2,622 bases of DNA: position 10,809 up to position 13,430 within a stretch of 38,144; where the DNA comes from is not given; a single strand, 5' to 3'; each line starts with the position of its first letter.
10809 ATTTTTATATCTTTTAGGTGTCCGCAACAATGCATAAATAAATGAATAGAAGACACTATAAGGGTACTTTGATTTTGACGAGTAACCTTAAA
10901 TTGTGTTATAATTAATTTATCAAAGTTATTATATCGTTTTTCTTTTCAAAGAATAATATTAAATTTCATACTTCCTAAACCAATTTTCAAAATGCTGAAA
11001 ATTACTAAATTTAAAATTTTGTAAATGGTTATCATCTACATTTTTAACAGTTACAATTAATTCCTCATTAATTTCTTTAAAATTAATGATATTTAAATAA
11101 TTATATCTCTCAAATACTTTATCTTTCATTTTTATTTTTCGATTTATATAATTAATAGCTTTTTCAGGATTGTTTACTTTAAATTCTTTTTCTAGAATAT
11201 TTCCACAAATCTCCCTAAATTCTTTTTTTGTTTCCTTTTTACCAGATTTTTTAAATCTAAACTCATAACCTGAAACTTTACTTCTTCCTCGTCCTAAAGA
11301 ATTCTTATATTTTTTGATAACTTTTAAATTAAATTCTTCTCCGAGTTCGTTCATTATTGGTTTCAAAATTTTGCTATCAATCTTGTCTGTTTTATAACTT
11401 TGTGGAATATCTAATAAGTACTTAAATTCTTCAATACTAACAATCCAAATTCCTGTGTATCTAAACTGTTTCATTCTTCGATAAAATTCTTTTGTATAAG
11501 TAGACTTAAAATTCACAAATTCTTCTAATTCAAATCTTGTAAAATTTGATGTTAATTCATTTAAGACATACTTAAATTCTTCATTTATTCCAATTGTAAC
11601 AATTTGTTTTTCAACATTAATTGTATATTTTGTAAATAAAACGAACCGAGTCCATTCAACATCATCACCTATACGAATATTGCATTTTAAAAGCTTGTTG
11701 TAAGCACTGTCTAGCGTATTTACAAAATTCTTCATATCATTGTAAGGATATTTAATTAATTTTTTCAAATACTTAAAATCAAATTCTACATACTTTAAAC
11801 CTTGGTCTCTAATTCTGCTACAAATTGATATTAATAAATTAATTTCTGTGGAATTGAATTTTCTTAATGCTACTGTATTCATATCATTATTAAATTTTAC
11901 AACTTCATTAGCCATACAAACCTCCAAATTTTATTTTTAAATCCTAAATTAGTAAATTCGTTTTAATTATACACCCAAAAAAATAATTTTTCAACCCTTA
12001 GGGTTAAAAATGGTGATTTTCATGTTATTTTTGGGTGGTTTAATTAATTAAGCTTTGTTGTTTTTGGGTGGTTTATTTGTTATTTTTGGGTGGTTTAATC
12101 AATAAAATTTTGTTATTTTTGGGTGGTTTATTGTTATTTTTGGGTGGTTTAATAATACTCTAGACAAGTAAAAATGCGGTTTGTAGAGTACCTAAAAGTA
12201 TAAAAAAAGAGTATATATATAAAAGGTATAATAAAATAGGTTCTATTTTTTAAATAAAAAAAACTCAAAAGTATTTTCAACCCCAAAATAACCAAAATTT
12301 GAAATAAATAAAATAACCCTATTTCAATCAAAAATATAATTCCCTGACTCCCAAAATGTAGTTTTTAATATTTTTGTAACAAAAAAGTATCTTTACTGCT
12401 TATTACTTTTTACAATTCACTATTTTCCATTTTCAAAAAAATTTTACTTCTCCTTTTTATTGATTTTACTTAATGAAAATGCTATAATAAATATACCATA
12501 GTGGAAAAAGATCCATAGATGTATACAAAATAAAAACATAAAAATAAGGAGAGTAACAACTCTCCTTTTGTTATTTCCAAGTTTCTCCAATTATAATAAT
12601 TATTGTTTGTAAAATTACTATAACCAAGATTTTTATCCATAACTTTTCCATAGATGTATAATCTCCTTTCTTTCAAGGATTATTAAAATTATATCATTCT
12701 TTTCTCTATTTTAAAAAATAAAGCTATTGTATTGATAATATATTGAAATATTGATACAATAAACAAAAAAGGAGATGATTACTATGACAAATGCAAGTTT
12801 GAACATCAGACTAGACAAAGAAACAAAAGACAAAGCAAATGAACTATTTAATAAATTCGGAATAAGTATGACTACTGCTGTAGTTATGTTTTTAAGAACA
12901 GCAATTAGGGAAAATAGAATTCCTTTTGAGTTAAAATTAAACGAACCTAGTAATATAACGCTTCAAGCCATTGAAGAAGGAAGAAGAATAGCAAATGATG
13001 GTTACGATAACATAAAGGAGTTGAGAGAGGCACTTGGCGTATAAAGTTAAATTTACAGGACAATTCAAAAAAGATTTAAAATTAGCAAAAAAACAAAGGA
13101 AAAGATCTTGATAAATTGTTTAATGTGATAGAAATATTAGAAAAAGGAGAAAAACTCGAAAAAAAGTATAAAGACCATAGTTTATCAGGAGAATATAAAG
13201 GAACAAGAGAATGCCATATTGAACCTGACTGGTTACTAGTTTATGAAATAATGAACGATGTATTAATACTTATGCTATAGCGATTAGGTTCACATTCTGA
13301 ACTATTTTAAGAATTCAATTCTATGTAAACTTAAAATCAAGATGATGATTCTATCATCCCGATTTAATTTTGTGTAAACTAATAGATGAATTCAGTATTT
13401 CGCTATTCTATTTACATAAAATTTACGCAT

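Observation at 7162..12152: Two complete Rep_3 replication modules with unrelated iterons plus a third truncated rep copy: a cointegrate or multi-replicon plasmid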

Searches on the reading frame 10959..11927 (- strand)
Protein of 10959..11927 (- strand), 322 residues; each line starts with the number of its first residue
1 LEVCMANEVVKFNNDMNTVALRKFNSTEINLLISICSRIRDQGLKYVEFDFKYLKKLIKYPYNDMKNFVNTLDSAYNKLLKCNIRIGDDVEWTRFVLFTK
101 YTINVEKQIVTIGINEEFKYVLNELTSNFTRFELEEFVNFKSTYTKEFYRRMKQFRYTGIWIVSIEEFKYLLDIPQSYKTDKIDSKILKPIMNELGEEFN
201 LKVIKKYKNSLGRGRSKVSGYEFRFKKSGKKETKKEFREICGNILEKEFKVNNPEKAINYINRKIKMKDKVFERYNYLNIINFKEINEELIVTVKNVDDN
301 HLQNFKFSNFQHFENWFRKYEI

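Call 9: search_protein_families(library=pfam, proteins=[window:10959-11915:-], max_evalue=0.01)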
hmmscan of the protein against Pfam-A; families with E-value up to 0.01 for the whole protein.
window:10959-11915:- (318 aa): 2 families
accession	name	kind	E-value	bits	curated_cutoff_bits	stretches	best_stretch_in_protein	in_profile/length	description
PF01051.27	Rep3_N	-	2.1e-24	87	22.4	1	6-149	2-141/141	Initiator Replication protein, WH1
PF21205.3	Rep3_C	-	1.7e-08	35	21.1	1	160-221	1-59/59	Initiator Rep protein, WH2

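Call 16: search_dna_similar(query=window:10959-11915:-, collection=plasmids, mode=protein, max_rows=30)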
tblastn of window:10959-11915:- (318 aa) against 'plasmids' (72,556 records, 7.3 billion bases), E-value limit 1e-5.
Records with a match: 2347; places in all: 2686; records where one place covers at least 80% of the query: 35.
Best place of each record, by identity: <60% 2347.
By first word of the organism name: Enterococcus 899; Staphylococcus 617; Lactiplantibacillus 138; Helicobacter 102; Escherichia 92; Campylobacter 81; Lactococcus 41; Ligilactobacillus 35; Bifidobacterium 31; Levilactobacillus 30; and 47 more.
By predicted mobility (MOB-suite, as given by PLSDB): mobilizable 1394; non-mobilizable 904; conjugative 49.
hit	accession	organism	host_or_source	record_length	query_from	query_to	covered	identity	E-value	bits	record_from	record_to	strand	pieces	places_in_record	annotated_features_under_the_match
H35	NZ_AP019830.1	Leptotrichia wadei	-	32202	1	318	100%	49.4%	3e-85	286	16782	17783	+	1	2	replication initiation protein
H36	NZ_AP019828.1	Leptotrichia shahii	-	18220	1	318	100%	49.4%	4e-85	286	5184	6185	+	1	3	replication initiation protein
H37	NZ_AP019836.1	Leptotrichia wadei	-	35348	1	318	100%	49.1%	3e-85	286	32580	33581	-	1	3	replication initiation protein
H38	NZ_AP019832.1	Leptotrichia trevisanii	-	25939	3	318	99%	47.2%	6e-73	251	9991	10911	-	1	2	replication initiation protein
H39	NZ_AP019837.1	Leptotrichia wadei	-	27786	3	318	99%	46.5%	3e-78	266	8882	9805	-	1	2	replication initiation protein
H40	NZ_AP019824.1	Leptotrichia hofstadii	-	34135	3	318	99%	44.7%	8e-78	265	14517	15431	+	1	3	replication initiation protein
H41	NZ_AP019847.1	Leptotrichia hongkongensis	-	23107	1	221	69%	48.2%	2e-44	250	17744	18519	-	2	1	RepB family plasmid replication initiator protein | replication initiation protein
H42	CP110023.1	Enterococcus faecalis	Homo sapiens,saliva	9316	1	284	89%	36.4%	2e-38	152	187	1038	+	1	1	replication initiation protein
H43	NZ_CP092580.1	Enterococcus faecalis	Homo sapiens,Rectum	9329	1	284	89%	36.4%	2e-38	152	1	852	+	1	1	replication initiation protein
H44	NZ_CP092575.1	Enterococcus faecalis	Homo sapiens,Rectum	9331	1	284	89%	36.4%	2e-38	152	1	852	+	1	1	replication initiation protein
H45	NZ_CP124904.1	Enterococcus faecalis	Homo sapiens,urine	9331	1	284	89%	36.4%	2e-38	152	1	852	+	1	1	replication initiation protein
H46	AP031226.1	Enterococcus faecium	-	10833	1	221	69%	46.7%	5e-43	164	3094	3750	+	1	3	RepB family plasmid replication initiator protein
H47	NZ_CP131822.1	Enterococcus faecium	Homo sapiens,culture,blood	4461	1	219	69%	47.1%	4e-43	165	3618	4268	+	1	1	none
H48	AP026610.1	Enterococcus faecium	Homo sapiens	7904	1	219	69%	47.1%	4e-43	165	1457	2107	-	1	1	RepB family plasmid replication initiator protein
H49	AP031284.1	Enterococcus faecium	-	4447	1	219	69%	47.1%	5e-43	164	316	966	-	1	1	hypothetical protein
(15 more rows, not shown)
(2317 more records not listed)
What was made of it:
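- Six of 7 PLSDB Leptotrichia plasmids that carry a Rep2 homologue have 2-3 Rep_3 places (call 16).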

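Call 25: find_encoding_contigs(protein=window:10959-11927:-, flank=10000, max_places=10)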
Protein window:10959-11927:- (322 aa): no gene with exactly this product is on record in the collection.

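Call 26: find_encoding_contigs(protein=window:10959-11915:-, flank=10000, max_places=10)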
Protein window:10959-11915:- (318 aa): 22 contigs read that carry it; 10 places shown.
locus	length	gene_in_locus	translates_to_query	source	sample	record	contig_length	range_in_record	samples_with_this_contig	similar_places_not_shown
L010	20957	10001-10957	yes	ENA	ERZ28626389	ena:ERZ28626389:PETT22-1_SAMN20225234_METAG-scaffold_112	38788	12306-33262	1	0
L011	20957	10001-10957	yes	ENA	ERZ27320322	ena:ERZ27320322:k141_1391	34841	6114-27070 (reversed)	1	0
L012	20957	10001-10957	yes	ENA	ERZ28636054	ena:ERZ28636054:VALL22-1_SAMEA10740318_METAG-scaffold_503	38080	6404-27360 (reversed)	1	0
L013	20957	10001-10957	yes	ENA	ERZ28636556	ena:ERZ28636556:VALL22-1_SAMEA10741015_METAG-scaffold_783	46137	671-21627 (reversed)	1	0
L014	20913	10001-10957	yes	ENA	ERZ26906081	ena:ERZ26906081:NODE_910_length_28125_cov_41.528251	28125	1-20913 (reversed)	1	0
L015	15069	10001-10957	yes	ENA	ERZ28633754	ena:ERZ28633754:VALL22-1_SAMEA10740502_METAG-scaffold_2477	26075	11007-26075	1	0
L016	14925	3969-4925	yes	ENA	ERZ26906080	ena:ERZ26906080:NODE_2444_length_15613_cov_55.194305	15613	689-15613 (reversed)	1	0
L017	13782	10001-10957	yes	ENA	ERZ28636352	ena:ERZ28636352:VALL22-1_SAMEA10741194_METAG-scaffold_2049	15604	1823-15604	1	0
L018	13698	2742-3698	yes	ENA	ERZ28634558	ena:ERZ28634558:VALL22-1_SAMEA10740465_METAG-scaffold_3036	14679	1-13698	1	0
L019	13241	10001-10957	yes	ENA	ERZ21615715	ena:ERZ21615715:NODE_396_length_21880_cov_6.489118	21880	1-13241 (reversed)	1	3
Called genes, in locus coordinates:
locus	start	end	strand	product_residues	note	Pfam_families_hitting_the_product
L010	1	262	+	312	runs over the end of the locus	PF00294:PfkB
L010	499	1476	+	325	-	PF01791:DeoC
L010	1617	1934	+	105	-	PF02255:PTS_IIA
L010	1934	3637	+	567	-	PF02378:PTS_EIIC, PF02302:PTS_IIB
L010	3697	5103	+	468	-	PF00232:Glyco_hydro_1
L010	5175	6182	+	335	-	PF00356:LacI, PF00532:Peripla_BP_1, PF13407:Peripla_BP_4, PF13377:Peripla_BP_3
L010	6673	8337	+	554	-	PF09820:AAA-ATPase_like, PF08011:PDDEXK_9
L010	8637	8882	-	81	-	PF15738:YafQ_toxin, PF05016:ParE_toxin (weak)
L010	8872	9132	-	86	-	PF04221:RelB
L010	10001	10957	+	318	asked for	PF01051:Rep3_N, PF21205:Rep3_C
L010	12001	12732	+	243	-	-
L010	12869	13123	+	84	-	PF04221:RelB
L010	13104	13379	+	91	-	PF06769:YoeB_toxin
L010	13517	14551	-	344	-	PF01051:Rep3_N, PF21205:Rep3_C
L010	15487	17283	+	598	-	PF08479:POTRA_2, PF17287:POTRA_3, PF03865:ShlB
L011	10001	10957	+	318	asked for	PF01051:Rep3_N, PF21205:Rep3_C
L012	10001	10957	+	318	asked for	PF01051:Rep3_N, PF21205:Rep3_C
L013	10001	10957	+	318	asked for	PF01051:Rep3_N, PF21205:Rep3_C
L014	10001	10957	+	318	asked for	PF01051:Rep3_N, PF21205:Rep3_C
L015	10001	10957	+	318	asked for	PF01051:Rep3_N, PF21205:Rep3_C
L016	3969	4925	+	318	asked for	PF01051:Rep3_N, PF21205:Rep3_C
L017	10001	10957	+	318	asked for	PF01051:Rep3_N, PF21205:Rep3_C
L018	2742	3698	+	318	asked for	PF01051:Rep3_N, PF21205:Rep3_C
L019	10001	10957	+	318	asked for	PF01051:Rep3_N, PF21205:Rep3_C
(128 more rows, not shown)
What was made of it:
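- The relatives of call 26 were retrieved by exact identity to Rep2, so the constancy of rep2 among them is by construction.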

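Call 27: find_homologous_proteins(query=window:10959-11915:-, max_evalue=1e-20)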
Query window:10959-11915:- (318 aa): 617 proteins with E <= 1e-20 among 2199 candidates; the best 120 are listed.
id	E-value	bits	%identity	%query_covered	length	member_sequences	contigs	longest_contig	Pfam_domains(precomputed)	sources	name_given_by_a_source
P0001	1.7e-201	686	99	100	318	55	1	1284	PF01051.28,PF21205.4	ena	-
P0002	2.8e-181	620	89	100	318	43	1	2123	PF01051.28,PF21205.4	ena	-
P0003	1.1e-173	595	87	100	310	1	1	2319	PF01051.28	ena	-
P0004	8.5e-154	530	75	100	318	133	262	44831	PF01051.28,PF21205.4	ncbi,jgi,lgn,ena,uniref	ncbi:replication initiation protein [Leptotrichia wadei]|jgi:putative replication protein rep|uniref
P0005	1.8e-143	496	86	82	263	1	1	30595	PF01051.28,PF21205.4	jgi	-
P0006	2.6e-136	472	100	69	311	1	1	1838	PF13538.13,PF01051.28,PF21205.4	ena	-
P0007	3.4e-135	468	69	100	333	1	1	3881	PF01051.28,PF21205.4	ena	-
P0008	1.2e-134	467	71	99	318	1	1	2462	PF01051.28,PF21205.4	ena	-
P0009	8.2e-134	464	67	100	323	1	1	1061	PF01051.28,PF21205.4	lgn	-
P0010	1.2e-132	460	70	99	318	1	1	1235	PF01051.28,PF21205.4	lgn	-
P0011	4.0e-110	386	86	62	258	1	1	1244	PF01051.28,PF21205.4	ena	-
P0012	2.9e-108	380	67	86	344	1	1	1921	PF01051.28,PF21205.4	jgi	-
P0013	5.1e-105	369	53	72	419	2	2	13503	PF01051.28,PF21205.4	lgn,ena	-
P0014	2.7e-85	305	50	99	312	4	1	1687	PF01051.28,PF21205.4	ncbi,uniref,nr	ncbi:replication initiation protein [Streptobacillus moniliformis]|uniref:replication initiation pro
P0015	3.4e-85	304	47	99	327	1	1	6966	PF01051.28,PF21205.4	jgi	-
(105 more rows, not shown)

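Call 56: search_protein_families(library=ncbifam, proteins=[window:10959-11915:-], max_evalue=0.001)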
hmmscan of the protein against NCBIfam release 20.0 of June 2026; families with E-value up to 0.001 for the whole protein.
window:10959-11915:- (318 aa): 2 families
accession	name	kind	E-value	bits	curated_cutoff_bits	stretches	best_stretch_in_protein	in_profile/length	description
NF010305.0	PRK13742.1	equivalog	4.1e-07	29.6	342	1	77-200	98-225/251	replication initiation protein RepE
NF038290.1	repM_Acin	exception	2.1e-06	27.3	250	1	86-232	91-234/304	replication initiation protein RepM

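Call 60: search_solved_structures(query=window:10959-11915:-, max_evalue=0.01)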
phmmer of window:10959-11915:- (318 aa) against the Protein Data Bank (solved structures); distinct sequences matched with E-value up to 0.01: 0.

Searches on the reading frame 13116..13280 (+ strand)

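Call 9: search_protein_families(library=pfam, proteins=[window:13116-13280:+], max_evalue=0.01)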
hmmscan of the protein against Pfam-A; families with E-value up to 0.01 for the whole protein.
window:13116-13280:+ (54 aa): 2 families
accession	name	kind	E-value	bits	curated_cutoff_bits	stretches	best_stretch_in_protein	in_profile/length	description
PF15738.11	YafQ_toxin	-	2.8e-21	76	30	1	3-53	28-78/88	Bacterial toxin of type II toxin-antitoxin system, YafQ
PF05016.21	ParE_toxin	-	0.0026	18.8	23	1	16-52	47-80/89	ParE toxin of type II toxin-antitoxin system, parDE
